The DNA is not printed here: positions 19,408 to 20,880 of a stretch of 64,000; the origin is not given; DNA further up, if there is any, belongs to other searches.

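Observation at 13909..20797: dnaX-ybaB-recR linkage disrupted by insertions, including a low-GC ORFan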

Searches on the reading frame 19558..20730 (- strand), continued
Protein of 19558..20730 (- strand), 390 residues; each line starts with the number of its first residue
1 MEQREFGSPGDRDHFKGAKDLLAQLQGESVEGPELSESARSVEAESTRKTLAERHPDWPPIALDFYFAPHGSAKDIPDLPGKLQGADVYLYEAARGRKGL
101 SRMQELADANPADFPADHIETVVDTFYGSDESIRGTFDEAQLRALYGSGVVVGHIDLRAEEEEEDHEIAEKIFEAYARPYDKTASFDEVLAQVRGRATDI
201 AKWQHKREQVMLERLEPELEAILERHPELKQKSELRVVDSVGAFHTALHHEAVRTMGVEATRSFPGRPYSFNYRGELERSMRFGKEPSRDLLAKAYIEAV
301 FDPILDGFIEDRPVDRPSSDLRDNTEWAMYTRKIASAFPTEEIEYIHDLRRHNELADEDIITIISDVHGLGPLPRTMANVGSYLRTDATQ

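Call 39: fold_search(model_id=the predicted structure, library=pdb)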
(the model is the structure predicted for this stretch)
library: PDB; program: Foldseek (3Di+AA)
matches with E <= 10: 240; with E <= 0.001: 0
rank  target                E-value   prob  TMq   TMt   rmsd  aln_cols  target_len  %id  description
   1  8yh8_A                7.3e-02  0.11  0.14  0.13  20.1       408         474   13  F1 domain of Non-catalytic site depleted and epsilon C-terminal domain deleted FoF1-ATPase from Bacillus PS3,under ATP (released 2025-05-14)
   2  4wl0_A                2.6e-01  0.03  0.09  0.06  23.4       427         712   12  Ligand-free structure of human platelet phosphofructokinase in an R-state, crystal form I (released 2015-06-03)
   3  8zpk_B                2.8e-01  0.05  0.09  0.10  22.5       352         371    9  Cryo-EM structure of origin recognition complex (Orc6 with residues 1 to 270 deleted) with ARS1 DNA bound (released 2025-04-16)
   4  7jpp_B                4.0e-01  0.07  0.15  0.17  20.2       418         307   11  ORC-O2WH: Human Origin Recognition Complex (ORC) with dynamic/unresolved ORC1 AAA+ domain (released 2020-09-09)
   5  7cte_B                4.4e-01  0.09  0.16  0.18  19.8       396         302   10  Human Origin Recognition Complex, ORC2-5 (released 2021-01-06)
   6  3cqi_B                4.9e-01  0.07  0.14  0.17  18.4       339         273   12  Crystal Structure of L-xylulose-5-phosphate 3-epimerase UlaE (form B) complex with sulfate (released 2008-11-25)
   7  9nvl_C                5.7e-01  0.05  0.14  0.12  20.4       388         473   10  ATPase Hybrid F1 with the ancestral core domains Binding Dwell (released 2025-11-05)
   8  7jpo_B                6.3e-01  0.07  0.12  0.19  22.5       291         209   12  ORC-O1AAA: Human Origin Recognition Complex (ORC) with dynamic/unresolved ORC2 WH (released 2020-09-02)
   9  3dfq_C                6.3e-01  0.04  0.13  0.14  20.7       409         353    8  D33S mutant fructose-1,6-bisphosphate aldolase from rabbit muscle (released 2009-04-28)
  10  7rot_A                6.6e-01  0.04  0.12  0.12  22.7       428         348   11  Plasmodium falciparum tyrosyl-tRNA synthetase, S234C mutant, in complex with ML901-Tyr (released 2022-06-08)
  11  7rzy_1                7.4e-01  0.13  0.21  0.25  17.8       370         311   11  CryoEM structure of Vibrio cholerae transposon Tn6677 AAA+ ATPase TnsC (released 2022-06-08)
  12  8z7a_F                7.4e-01  0.06  0.13  0.17  14.2       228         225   12  Open Barrel Structure of Translin from Trichoderma virens (released 2025-04-23)
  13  8s0e_C                7.8e-01  0.06  0.17  0.13  24.1       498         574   10  H. sapiens OCCM bound to double stranded DNA (released 2024-10-02)
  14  6y32_D                8.2e-01  0.07  0.15  0.16  16.0       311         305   11  Structure of the GTPase heterodimer of human SRP54 and SRalpha (released 2020-09-23)
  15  2qby_A                8.2e-01  0.04  0.15  0.15  23.0       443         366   10  Crystal structure of a heterodimer of Cdc6/Orc1 initiators bound to origin DNA (from S. solfataricus) (released 2007-09-11)
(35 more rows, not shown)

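Call 43: list_cluster_members(proteins=[P0010, P0011, P0012, P0013, P0014, P0015, P0016, P0017, P0018, P0020])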
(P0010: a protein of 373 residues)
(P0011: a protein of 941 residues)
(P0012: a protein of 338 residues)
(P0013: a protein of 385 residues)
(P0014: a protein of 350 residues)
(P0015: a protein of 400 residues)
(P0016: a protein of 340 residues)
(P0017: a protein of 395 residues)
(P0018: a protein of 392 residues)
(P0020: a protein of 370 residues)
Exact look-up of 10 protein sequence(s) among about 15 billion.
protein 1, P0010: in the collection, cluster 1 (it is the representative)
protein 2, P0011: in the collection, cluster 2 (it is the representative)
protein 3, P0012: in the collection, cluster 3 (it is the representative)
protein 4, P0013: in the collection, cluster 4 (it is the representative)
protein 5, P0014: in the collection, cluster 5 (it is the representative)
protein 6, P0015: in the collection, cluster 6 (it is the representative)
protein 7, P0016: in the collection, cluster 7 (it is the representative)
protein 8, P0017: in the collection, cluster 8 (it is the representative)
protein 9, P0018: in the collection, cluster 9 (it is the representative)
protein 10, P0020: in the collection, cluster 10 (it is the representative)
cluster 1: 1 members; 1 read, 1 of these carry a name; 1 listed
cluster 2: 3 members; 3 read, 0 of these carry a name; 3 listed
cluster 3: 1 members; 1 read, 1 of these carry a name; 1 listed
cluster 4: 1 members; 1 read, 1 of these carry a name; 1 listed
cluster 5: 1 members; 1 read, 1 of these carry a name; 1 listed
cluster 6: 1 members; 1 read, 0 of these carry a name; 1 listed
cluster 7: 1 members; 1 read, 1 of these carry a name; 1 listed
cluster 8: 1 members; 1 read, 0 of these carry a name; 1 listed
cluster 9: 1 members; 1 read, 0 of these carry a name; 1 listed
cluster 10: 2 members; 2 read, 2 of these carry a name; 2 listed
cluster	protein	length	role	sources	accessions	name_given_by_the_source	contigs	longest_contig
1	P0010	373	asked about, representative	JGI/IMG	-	hypothetical protein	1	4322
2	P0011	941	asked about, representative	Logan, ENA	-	-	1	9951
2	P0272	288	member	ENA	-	-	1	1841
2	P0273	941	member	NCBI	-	-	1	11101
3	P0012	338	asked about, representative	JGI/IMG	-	hypothetical protein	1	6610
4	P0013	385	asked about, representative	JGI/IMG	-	hypothetical protein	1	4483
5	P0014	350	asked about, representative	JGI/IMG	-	hypothetical protein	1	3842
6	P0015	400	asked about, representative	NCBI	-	-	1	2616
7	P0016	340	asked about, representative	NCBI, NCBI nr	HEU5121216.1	MAG TPA: hypothetical protein VFT59_00075 [Candidatus Saccharimonadales bacterium] | hypothetical protein [Candidatus Saccharimonadales bacterium]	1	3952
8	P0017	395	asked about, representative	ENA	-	-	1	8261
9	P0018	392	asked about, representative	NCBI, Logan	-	-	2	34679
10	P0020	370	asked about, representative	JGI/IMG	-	hypothetical protein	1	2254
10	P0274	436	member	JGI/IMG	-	hypothetical protein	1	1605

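Call 44: find_encoding_contigs(protein=P0001, flank=10000, max_places=4)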
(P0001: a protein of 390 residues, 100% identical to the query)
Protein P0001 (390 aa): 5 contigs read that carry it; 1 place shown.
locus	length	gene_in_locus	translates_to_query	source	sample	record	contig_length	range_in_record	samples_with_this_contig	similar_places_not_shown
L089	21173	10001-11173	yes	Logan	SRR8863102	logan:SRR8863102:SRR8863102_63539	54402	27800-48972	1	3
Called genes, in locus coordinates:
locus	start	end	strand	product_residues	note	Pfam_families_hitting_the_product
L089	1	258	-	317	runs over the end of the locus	-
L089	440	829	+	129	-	PF00903:Glyoxalase (weak)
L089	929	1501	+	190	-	PF22381:Staph_reg_Sar_Rot (faint), PF01047:MarR, PF12802:MarR_2 (weak), PF22166:WHD_ArnR1 (faint)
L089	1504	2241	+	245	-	PF00106:adh_short, PF08659:KR, PF13561:adh_short_C2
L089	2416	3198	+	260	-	PF08240:ADH_N (faint), PF00107:ADH_zinc_N (weak), PF13602:ADH_zinc_N_2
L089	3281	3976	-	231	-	-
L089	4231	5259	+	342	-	PF01594:AI-2E_transport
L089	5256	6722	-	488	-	PF01406:tRNA-synt_1e, PF09334:tRNA-synt_1g (faint), PF23493:CysS_C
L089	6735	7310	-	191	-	PF12917:YfbR-like, PF13023:HD_3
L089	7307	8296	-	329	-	PF01368:DHH, PF02272:DHHA1 (faint)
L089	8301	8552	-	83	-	PF07866:DUF1653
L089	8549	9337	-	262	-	PF00459:Inositol_P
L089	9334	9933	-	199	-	PF21176:RecR_HhH, PF02132:RecR_ZnF (weak), PF13662:Toprim_4, PF01751:Toprim, PF21175:RecR_C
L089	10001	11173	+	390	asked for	-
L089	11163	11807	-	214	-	PF00702:Hydrolase, PF12710:HAD, PF13419:HAD_2, PF13242:Hydrolase_like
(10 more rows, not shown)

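Call 50: find_related_loci(query=A5, collection=metagenome_contigs, flank=8000)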
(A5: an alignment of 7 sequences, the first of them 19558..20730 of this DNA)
Query A5 (390 aa) in metagenome_contigs; peptide patterns used: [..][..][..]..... (x = any residue, [..] = any of these).
599 stretches matched a pattern (row limit reached: there are more); 2 encode a relative of the query (tblastn E <= 1e-3); 2 distinct loci.
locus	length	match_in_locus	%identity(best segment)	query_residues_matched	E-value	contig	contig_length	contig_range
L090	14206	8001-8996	36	51-380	7e-63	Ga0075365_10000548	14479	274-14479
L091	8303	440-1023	33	50-248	1e-14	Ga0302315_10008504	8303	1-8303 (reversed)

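Call 51: find_related_loci(query=A5, collection=viral_contigs, flank=8000)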
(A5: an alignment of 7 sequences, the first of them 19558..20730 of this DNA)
Query A5 (390 aa) in viral_contigs; peptide patterns used: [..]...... (x = any residue, [..] = any of these).
48 stretches matched a pattern, but none encodes a relative of the query by tblastn (E <= 1e-3).

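Call 60: find_encoding_contigs(protein=P0018, flank=8000, max_places=2)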
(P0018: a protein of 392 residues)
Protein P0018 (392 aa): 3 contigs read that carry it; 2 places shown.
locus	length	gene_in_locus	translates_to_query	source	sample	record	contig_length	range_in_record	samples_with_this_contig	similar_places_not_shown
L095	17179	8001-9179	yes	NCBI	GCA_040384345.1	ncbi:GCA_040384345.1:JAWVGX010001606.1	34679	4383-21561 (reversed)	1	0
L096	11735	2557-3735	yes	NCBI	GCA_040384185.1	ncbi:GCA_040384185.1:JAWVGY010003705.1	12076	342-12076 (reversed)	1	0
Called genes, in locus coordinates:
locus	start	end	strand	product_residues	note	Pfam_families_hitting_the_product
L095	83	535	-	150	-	PF01556:DnaJ_C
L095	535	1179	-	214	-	-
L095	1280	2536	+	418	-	PF00202:Aminotran_3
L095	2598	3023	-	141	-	PF00383:dCMP_cyt_deam_1 (weak)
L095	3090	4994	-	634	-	PF00012:HSP70, PF06723:MreB_Mbl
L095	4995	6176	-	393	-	PF01628:HrcA, PF01025:GrpE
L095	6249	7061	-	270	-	-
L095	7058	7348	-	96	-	-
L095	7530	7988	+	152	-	PF00578:AhpC-TSA, PF08534:Redoxin, PF13911:AhpC-TSA_2 (weak)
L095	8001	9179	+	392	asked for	-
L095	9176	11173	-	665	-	PF00009:GTP_EFTU, PF22042:EF-G_D2 (weak), PF03144:GTP_EFTU_D2 (weak), PF00679:EFG_C, PF06421:LepA_C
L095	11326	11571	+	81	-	-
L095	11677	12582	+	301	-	PF01820:Dala_Dala_lig_N, PF02655:ATP-grasp_3 (weak), PF07478:Dala_Dala_lig_C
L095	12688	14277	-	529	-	PF03023:MurJ, PF01943:Polysacc_synt (weak), PF13440:Polysacc_synt_3, PF01554:MatE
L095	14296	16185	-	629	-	PF06480:FtsH_ext, PF00004:AAA, PF07728:AAA_5 (faint), PF23902:AAA_lid_PRS2_C (weak), PF17862:AAA_lid_3, PF01434:Peptidase_M41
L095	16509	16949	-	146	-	-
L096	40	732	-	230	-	PF01628:HrcA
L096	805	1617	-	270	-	-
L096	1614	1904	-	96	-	-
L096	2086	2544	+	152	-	PF00578:AhpC-TSA, PF08534:Redoxin, PF13911:AhpC-TSA_2 (weak)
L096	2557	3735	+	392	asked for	-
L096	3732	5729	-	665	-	PF00009:GTP_EFTU, PF22042:EF-G_D2 (weak), PF03144:GTP_EFTU_D2 (weak), PF00679:EFG_C, PF06421:LepA_C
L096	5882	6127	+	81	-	-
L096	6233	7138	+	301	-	PF01820:Dala_Dala_lig_N, PF02655:ATP-grasp_3 (weak), PF07478:Dala_Dala_lig_C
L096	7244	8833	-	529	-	PF03023:MurJ, PF01943:Polysacc_synt (weak), PF13440:Polysacc_synt_3, PF01554:MatE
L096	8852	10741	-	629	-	PF06480:FtsH_ext, PF00004:AAA, PF07728:AAA_5 (faint), PF23902:AAA_lid_PRS2_C (weak), PF17862:AAA_lid_3, PF01434:Peptidase_M41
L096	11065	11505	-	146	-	-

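Call 69: search_protein_families(library=padloc, proteins=[window:19558-20730:-, P0002, P0007, P0011], max_evalue=0.01)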
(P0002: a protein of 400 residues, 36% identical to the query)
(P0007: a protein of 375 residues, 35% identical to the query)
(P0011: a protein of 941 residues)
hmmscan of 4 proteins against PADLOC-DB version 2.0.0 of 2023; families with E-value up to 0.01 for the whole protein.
window:19558-20730:- (390 aa): 0 families

P0002 (400 aa): 0 families

P0007 (375 aa): 0 families

P0011 (941 aa): 0 families

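Call 72: list_cluster_members(proteins=[L095:9176-11173:-, L095:14296-16185:-, L001:5760-7052:+, L001:11499-12722:+, L004:2761-5058:-, L005:5165-6499:+, L005:3469-4320:+, L006:4269-5414:-, L006:2596-3291:-, L092:5106-5981:+])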
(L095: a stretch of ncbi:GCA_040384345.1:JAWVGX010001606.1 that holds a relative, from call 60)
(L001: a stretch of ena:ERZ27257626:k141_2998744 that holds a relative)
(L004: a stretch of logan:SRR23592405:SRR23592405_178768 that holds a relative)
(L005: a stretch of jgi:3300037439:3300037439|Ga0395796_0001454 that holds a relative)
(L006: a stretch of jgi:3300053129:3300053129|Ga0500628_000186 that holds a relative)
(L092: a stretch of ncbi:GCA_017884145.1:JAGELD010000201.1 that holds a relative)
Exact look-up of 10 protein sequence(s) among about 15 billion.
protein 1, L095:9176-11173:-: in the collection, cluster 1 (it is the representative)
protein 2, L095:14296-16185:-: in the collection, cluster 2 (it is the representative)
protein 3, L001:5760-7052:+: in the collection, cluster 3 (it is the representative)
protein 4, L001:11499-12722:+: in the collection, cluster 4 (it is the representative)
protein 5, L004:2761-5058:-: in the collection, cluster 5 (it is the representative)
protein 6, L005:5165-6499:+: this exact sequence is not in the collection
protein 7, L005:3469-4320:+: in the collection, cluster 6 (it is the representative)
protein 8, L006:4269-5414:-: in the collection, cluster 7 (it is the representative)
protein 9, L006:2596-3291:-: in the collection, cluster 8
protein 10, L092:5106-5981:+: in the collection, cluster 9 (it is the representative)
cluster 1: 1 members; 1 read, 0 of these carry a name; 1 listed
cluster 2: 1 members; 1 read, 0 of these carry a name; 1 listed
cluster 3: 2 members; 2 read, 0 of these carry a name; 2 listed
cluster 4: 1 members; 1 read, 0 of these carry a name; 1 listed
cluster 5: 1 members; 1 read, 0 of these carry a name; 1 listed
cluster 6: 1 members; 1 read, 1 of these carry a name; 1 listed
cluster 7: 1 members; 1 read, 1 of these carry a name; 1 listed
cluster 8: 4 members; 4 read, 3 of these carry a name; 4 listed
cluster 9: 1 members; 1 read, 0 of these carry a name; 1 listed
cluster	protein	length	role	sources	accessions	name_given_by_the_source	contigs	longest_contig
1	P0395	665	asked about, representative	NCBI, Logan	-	-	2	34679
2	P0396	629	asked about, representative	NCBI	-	-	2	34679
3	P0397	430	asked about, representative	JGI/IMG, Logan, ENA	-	-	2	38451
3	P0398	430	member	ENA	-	-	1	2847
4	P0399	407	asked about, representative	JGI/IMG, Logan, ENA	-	-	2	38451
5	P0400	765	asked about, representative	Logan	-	-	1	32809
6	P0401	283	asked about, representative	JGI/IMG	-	UTP--glucose-1-phosphate uridylyltransferase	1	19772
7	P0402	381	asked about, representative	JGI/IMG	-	malate dehydrogenase (oxaloacetate-decarboxylating)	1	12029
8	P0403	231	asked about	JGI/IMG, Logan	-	heat-inducible transcriptional repressor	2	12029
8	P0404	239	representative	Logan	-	-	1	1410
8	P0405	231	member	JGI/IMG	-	heat-inducible transcriptional repressor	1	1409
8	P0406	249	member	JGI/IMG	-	heat-inducible transcriptional repressor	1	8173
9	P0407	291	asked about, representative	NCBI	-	-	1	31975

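Call 73: predict_structure(alignment_id=A3)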
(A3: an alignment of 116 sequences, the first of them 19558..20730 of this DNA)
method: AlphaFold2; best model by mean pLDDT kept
length: 390 residues; sequences in the alignment: 116
mean_pLDDT: 90.4   pTM: 0.85
mean pLDDT of the five models: 90.4, 90.1, 90.1, 89.7, 89.8
residues with pLDDT >= 90: 319; 70-90: 26; 50-70: 20; < 50: 25
segments of 3 or more residues with pLDDT < 50: 1-14, 27-36
pLDDT, mean of each block of 10 residues (from residue 1): 39 56 60 50 64 98 98 96 98 93 97 97 87 93 98 97 97 97 98 98 98 98 98 98 98 97 96 98 98 98 94 79 94 98 98 96 94 95 89
secondary structure, 60 per line:
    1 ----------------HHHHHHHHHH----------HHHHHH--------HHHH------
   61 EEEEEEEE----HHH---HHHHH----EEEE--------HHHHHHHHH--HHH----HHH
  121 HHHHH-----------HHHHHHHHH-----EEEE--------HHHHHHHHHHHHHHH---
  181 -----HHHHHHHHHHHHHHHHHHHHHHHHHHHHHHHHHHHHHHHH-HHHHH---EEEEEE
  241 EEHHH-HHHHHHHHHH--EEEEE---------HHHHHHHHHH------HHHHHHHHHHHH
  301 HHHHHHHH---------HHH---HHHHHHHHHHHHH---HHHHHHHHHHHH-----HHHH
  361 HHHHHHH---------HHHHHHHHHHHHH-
elements in order: H17-26 H37-42 H51-54 E61-68 H79-83 E88-91 H100-108 H118-125 H137-145 E151-154 H163-177 H186-225 H227-231 E235-242 H247-256 E259-263 H273-282 H289-308 H324-336 H340-351 H357-367 H377-389

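Call 87: list_cluster_members(proteins=[P0021, P0024, P0029, P0033, P0047, P0058, P0070, P0087, P0105, P0121])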
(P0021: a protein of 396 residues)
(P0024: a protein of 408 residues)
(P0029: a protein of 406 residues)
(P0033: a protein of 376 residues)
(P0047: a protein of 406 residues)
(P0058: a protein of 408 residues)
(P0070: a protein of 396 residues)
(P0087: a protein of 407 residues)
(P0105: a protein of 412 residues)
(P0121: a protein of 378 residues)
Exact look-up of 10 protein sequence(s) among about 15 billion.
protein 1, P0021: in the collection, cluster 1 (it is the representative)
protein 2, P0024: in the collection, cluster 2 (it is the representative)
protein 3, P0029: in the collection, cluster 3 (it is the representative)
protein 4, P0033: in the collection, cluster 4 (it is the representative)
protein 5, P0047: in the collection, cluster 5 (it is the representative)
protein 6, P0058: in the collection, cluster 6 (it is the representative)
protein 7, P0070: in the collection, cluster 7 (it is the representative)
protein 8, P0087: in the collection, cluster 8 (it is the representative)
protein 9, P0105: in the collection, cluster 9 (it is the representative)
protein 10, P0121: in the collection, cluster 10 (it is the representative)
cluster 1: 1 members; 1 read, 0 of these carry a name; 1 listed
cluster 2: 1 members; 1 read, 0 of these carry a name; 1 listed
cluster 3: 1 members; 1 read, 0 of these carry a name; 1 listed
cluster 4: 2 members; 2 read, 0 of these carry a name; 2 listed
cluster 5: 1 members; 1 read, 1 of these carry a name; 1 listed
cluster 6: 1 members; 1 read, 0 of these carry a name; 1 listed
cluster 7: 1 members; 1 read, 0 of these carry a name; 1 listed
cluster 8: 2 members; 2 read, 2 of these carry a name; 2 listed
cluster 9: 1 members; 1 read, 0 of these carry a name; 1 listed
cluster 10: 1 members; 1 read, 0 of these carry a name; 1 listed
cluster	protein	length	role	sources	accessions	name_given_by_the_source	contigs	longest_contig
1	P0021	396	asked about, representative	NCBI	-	-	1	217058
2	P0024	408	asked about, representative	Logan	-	-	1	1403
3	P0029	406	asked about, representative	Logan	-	-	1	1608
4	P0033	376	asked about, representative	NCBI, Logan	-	-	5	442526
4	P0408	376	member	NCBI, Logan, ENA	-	-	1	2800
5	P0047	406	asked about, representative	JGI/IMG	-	hypothetical protein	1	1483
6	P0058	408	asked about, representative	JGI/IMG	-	-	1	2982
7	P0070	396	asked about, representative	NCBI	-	-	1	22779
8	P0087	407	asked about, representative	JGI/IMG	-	hypothetical protein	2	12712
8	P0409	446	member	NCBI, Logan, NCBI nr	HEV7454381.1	MAG TPA: hypothetical protein VGO07_03920 [Candidatus Saccharimonadales bacterium] | hypothetical protein [Candidatus Saccharimonadales bacterium]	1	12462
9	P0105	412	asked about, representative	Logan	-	-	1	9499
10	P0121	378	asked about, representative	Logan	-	-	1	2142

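Call 88: find_encoding_contigs(protein=P0033, flank=6000, max_places=2)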
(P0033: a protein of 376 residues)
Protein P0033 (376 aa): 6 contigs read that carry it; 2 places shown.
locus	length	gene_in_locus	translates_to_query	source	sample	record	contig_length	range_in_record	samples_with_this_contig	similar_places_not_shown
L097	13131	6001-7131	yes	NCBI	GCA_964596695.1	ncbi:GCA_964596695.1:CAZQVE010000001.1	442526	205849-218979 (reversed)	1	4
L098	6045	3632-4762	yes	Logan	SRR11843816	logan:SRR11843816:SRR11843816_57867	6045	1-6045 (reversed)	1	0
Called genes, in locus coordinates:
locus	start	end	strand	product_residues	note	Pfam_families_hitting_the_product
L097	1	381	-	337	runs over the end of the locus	PF00106:adh_short (weak), PF01073:3Beta_HSD, PF01370:Epimerase, PF02719:Polysacc_synt_2, PF04321:RmlD_sub_bind, PF07993:NAD_binding_4 (weak), PF13460:NAD_binding_10 (weak), PF16363:GDP_Man_Dehyd, +1 more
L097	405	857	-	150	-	PF13673:Acetyltransf_10 (weak), PF00583:Acetyltransf_1, PF13508:Acetyltransf_7 (weak)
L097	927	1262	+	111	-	-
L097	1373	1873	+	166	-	-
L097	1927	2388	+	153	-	PF01467:CTP_transf_like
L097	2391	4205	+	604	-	PF13522:GATase_6, PF13537:GATase_7, PF01380:SIS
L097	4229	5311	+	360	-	-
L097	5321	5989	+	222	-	-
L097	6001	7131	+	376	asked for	-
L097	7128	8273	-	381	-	PF13439:Glyco_transf_4, PF20706:GT4-conflict (weak), PF00534:Glycos_transf_1, PF13692:Glyco_trans_1_4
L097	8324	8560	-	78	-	-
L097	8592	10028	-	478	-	PF13727:CoA_binding_3 (weak), PF02397:Bac_transf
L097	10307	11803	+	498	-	PF13191:AAA_16 (faint), PF13173:AAA_14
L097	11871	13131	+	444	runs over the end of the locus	PF04932:Wzy_C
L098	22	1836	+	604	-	PF13522:GATase_6, PF13537:GATase_7, PF01380:SIS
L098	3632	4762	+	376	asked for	-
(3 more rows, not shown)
